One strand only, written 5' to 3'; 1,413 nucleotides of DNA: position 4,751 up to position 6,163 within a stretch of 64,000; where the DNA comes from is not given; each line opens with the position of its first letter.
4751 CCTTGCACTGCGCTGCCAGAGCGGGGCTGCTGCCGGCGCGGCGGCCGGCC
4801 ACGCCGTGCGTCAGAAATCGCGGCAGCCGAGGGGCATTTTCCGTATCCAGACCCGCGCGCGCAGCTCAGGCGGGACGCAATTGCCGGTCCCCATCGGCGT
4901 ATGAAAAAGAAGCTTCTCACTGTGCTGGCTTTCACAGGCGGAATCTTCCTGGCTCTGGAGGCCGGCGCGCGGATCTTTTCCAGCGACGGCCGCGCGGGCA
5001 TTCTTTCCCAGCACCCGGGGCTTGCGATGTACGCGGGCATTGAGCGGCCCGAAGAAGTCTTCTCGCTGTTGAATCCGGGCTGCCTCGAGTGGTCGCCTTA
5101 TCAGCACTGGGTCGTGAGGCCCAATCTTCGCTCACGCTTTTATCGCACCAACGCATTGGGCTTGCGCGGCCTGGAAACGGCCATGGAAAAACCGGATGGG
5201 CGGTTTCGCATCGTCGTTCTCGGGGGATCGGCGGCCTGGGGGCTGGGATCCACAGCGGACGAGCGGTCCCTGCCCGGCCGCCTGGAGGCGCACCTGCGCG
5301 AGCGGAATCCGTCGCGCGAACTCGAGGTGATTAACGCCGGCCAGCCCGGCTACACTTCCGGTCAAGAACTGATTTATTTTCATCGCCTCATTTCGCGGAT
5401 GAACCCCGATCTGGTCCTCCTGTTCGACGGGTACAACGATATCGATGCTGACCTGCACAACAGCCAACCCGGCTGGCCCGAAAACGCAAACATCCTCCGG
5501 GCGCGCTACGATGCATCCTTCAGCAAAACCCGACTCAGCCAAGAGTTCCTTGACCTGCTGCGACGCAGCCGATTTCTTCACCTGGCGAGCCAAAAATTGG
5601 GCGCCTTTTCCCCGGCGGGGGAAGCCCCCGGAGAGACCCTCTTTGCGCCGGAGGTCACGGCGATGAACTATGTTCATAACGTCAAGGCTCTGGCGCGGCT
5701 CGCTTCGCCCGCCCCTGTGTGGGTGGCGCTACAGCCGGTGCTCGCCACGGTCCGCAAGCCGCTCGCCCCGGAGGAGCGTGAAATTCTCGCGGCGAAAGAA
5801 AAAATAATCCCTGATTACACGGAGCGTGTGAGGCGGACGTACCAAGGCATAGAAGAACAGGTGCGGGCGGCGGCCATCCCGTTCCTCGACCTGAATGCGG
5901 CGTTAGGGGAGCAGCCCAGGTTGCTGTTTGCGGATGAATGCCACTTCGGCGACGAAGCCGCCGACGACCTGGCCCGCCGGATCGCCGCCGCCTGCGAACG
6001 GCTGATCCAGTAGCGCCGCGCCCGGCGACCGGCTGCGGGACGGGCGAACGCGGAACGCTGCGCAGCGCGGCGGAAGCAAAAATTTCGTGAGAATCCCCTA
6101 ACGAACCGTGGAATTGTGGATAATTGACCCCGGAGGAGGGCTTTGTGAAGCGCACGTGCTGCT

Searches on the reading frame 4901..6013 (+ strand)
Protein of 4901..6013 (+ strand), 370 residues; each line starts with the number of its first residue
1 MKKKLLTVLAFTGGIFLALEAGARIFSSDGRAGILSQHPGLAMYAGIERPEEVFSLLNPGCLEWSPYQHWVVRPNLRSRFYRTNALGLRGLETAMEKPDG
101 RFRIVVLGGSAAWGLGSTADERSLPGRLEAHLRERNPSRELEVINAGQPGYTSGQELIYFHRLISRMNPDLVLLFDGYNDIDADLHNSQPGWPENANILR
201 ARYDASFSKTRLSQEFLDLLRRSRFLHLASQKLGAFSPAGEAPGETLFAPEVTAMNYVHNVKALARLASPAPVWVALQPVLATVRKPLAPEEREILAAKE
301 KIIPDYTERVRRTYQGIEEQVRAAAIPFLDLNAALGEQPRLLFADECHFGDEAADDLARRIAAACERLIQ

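Call 93: find_encoding_contigs(protein=window:4901-6013:+, flank=10000, max_places=1)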
Protein window:4901-6013:+ (370 aa): 3 contigs read that carry it; 1 place shown.
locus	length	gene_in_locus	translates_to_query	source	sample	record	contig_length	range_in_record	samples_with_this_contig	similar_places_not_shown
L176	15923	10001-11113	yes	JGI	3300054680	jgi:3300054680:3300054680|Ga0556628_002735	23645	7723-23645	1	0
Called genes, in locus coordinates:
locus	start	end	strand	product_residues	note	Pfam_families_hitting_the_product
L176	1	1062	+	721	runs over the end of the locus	PF12439:GDE_N, PF06202:GDE_C, PF22422:MGH1-like_GH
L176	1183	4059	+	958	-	PF00654:Voltage_CLC, PF00571:CBS (faint), PF07719:TPR_2 (faint), PF13428:TPR_14 (faint), PF14559:TPR_19 (faint), PF00515:TPR_1 (faint), PF13181:TPR_8 (faint), PF13432:TPR_16 (weak), +2 more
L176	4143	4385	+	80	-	-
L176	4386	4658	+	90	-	PF02566:OsmC (weak)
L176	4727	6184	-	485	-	PF20695:UbiD_N, PF01977:UbiD, PF20696:UbiD_C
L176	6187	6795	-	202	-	PF06439:3keto-disac_hyd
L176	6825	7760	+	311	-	PF00698:Acyl_transf_1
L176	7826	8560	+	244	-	PF00106:adh_short, PF08659:KR, PF13460:NAD_binding_10 (weak), PF13561:adh_short_C2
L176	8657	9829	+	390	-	PF05559:DUF763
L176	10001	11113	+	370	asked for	PF25182:NonGDSL, PF13472:Lipase_GDSL_2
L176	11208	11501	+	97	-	PF06439:3keto-disac_hyd (faint)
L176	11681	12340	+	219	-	PF06439:3keto-disac_hyd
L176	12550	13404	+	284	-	PF00005:ABC_tran, PF13304:AAA_21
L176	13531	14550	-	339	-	PF08100:Dimerisation, PF13489:Methyltransf_23 (weak), PF00891:Methyltransf_2, PF13847:Methyltransf_31, PF08241:Methyltransf_11, PF08242:Methyltransf_12, PF13649:Methyltransf_25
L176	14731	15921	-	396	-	?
